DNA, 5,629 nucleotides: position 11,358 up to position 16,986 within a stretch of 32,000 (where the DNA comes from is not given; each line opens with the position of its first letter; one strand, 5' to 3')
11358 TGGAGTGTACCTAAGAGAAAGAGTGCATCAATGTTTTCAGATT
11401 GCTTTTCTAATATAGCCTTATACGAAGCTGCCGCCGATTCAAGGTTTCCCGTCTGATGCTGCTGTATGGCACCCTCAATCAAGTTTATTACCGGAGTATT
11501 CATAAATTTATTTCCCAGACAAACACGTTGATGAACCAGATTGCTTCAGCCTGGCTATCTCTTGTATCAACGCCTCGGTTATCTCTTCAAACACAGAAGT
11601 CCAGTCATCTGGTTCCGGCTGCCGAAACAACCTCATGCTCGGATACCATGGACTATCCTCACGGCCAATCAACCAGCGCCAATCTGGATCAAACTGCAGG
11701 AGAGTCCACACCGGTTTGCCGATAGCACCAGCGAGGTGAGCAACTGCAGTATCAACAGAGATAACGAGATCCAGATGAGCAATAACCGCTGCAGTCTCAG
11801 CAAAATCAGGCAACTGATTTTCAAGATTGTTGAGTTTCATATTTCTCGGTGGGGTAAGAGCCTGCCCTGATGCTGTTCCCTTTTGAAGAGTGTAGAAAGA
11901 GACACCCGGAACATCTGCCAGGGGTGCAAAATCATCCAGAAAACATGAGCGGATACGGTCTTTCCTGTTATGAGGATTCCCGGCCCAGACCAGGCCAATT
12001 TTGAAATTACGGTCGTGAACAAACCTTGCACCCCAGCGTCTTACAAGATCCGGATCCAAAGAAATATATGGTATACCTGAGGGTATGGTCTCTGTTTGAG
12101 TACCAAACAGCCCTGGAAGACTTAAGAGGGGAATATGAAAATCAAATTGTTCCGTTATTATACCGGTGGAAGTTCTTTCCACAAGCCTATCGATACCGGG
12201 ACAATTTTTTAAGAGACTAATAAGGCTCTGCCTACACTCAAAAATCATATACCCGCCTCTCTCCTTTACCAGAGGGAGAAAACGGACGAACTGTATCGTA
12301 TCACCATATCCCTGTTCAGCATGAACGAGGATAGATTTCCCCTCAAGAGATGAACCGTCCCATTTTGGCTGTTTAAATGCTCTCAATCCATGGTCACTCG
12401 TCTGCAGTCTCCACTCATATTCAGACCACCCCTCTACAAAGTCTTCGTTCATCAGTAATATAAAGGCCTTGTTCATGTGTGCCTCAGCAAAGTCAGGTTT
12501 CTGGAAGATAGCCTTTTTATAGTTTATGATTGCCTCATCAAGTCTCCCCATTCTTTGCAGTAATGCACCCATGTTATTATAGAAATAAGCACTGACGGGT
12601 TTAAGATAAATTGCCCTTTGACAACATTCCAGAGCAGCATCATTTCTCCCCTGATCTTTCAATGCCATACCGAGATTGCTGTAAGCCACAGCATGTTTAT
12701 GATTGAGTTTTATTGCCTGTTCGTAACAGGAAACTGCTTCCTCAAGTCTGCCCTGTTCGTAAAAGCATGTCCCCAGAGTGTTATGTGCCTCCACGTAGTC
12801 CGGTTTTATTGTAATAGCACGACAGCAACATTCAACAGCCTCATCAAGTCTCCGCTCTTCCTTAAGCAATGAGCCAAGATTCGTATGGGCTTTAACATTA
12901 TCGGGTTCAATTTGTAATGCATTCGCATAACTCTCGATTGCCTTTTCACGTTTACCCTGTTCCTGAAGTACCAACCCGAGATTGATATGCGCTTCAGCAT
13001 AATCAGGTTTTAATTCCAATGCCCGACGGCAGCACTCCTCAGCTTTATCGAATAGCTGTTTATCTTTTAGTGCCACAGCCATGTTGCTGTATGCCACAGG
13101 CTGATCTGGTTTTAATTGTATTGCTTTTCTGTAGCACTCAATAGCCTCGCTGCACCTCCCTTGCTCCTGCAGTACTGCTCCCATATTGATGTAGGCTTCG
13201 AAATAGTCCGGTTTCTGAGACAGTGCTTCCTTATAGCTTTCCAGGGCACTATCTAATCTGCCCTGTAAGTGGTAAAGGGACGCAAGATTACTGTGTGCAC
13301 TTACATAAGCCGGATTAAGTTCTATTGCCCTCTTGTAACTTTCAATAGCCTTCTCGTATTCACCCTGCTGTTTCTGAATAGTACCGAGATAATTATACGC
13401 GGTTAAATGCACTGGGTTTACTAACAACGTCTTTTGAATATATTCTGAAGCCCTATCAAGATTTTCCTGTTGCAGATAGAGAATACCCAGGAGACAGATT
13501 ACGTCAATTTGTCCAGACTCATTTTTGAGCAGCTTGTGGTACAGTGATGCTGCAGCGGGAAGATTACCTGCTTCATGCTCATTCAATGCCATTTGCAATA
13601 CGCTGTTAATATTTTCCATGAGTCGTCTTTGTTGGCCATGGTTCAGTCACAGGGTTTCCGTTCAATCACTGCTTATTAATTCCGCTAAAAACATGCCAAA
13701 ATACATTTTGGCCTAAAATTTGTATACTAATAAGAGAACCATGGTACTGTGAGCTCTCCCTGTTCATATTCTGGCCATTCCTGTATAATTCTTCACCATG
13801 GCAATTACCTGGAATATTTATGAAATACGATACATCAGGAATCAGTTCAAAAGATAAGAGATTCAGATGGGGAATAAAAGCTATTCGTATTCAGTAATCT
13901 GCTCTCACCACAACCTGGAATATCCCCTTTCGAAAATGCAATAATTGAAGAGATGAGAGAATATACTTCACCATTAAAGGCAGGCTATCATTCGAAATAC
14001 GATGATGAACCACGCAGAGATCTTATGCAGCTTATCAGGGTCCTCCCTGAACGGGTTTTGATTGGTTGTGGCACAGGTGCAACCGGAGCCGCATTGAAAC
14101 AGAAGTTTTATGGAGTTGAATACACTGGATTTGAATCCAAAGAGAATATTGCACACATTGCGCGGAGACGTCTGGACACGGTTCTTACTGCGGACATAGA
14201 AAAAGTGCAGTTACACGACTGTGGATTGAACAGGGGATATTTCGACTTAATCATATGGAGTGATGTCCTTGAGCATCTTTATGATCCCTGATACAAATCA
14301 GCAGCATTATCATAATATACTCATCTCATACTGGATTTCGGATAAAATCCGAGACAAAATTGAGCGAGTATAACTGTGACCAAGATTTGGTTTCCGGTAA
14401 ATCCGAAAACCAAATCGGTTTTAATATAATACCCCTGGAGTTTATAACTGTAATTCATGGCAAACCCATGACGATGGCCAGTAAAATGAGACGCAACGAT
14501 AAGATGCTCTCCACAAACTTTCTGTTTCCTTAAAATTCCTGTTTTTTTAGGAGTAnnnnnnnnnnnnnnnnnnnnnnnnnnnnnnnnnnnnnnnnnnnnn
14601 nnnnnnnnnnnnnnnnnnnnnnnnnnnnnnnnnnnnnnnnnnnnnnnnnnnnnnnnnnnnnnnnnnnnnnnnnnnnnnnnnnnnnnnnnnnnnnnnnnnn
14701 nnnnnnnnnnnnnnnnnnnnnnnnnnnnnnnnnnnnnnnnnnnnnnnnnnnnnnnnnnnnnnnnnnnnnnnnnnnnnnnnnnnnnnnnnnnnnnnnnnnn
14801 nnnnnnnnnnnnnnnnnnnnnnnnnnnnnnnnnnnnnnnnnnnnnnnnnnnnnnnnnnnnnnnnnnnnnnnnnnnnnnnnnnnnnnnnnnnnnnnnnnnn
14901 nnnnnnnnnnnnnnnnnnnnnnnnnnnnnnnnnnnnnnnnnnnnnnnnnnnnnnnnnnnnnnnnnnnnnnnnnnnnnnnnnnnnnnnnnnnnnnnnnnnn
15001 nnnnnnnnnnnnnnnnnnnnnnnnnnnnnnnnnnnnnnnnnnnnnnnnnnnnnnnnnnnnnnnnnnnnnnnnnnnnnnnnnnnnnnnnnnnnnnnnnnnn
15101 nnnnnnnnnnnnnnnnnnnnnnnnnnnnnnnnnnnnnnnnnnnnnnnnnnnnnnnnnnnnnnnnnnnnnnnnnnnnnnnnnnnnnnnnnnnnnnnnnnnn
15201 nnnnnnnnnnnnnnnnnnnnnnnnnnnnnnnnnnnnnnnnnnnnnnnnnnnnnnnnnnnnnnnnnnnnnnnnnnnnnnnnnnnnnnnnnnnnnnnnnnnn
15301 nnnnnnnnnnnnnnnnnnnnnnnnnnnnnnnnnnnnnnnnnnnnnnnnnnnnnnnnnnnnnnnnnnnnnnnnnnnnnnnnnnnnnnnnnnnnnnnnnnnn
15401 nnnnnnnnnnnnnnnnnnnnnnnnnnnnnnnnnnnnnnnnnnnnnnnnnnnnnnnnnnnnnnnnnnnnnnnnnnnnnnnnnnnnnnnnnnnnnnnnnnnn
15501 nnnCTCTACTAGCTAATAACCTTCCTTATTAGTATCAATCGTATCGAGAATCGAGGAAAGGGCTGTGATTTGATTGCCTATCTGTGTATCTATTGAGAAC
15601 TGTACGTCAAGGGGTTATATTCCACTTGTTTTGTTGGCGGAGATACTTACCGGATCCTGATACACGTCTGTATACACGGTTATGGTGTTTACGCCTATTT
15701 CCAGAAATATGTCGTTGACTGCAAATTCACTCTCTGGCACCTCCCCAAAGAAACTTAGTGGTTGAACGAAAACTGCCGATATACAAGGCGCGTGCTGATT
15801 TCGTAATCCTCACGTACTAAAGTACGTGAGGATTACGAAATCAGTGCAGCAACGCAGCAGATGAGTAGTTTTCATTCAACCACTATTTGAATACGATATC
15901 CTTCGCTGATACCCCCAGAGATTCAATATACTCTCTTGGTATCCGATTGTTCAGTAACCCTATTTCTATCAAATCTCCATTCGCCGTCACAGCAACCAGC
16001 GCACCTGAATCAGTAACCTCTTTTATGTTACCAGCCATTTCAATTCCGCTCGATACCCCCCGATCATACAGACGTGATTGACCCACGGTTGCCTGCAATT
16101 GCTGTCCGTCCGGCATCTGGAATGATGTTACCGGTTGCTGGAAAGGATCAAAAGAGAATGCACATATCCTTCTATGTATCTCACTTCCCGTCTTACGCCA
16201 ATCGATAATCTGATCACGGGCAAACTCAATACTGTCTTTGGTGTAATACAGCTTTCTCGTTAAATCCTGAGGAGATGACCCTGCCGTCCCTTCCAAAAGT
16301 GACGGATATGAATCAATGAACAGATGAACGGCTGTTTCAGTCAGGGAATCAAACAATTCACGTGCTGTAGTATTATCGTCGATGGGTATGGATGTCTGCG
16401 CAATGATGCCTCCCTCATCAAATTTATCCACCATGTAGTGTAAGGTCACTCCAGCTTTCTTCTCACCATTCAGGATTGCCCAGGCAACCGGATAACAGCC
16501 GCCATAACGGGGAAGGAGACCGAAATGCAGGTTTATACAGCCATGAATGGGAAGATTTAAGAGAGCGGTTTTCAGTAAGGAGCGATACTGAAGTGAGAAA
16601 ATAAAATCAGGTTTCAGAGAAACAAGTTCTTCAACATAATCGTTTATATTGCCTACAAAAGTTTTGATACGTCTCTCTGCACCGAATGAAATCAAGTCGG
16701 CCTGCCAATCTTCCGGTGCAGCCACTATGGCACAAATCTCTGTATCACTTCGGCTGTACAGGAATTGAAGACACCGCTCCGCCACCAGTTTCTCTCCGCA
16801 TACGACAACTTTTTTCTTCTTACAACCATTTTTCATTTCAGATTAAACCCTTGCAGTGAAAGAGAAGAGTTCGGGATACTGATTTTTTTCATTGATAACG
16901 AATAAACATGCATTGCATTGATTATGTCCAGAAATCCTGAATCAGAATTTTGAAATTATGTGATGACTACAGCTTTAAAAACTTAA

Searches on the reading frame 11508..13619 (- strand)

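Call 9: search_protein_families(library=pfam, proteins=[window:11508-13619:-], max_evalue=0.001)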
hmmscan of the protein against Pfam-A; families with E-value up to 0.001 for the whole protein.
window:11508-13619:- (703 aa): 41 families (the best 25 are shown)
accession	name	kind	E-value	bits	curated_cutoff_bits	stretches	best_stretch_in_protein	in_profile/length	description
PF00515.34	TPR_1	-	2.6e-88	287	27.8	9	74-104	3-33/34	Tetratricopeptide repeat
PF13414.12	TPR_11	-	5.7e-80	263.2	26.8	9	83-120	5-42/42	TPR repeat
PF07719.23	TPR_2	-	1.7e-68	221.6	27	8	74-104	3-33/34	Tetratricopeptide repeat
PF13181.12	TPR_8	-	3.7e-62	201.7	25.7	8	74-104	3-33/34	Tetratricopeptide repeat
PF13431.12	TPR_17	-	1.7e-55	181.1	24.4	4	95-127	2-34/34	Tetratricopeptide repeat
PF13432.12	TPR_16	-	6.3e-47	158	32.7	5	83-138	8-63/65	Tetratricopeptide repeat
PF13424.12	TPR_12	-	6.3e-46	154.9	30.1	5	107-170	4-75/77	Tetratricopeptide repeat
PF14559.12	TPR_19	-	2.1e-41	140.5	25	6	84-142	3-60/68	Tetratricopeptide repeat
PF13176.12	TPR_7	-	1.2e-36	122.1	27.9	1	108-137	1-30/36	Tetratricopeptide repeat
PF13428.12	TPR_14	-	5.1e-35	116.8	23.5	0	111-147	6-42/44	Tetratricopeptide repeat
PF13371.12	TPR_9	-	2.1e-34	117.8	35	4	45-105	2-62/73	Tetratricopeptide repeat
PF13374.12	TPR_10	-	1.1e-31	108.3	27.5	1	310-337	2-29/42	Tetratricopeptide repeat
PF23914.1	TPR_CcmH_CycH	-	3.4e-31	108.6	42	3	131-239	41-152/158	Cytochrome c-type biogenesis protein H TPR domain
PF24575.1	TPR_Slam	-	1.5e-23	83.6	35.2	1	147-194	54-101/104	Surface lipoprotein assembly modifier, N-terminal TPR repeats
PF25063.1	ARM_TT21_C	-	2.5e-19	70.4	35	3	43-102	100-159/209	Tetratricopeptide repeat protein 21 C-terminal ARM domain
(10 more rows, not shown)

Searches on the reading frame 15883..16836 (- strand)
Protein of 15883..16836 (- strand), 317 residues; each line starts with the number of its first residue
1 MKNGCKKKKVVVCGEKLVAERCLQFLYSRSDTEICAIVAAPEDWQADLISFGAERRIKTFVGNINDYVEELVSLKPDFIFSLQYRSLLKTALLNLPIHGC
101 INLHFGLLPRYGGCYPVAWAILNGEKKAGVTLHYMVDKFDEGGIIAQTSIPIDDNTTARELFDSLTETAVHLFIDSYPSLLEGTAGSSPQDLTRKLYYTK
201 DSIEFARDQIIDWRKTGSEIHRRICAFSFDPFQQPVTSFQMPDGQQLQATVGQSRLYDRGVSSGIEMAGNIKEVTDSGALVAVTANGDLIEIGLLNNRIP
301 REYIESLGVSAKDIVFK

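Call 8: search_protein_families(library=pfam, proteins=[window:15883-16836:-], max_evalue=0.001)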
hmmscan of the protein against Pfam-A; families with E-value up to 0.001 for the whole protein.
window:15883-16836:- (317 aa): 2 families
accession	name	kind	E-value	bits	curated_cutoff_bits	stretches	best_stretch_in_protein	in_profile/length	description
PF00551.24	Formyl_trans_N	-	7.1e-25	88.2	26.1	1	65-174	69-178/181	Formyl transferase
PF02911.23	Formyl_trans_C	-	0.00036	21.1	21.1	0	208-288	6-76/100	Formyl transferase, C-terminal domain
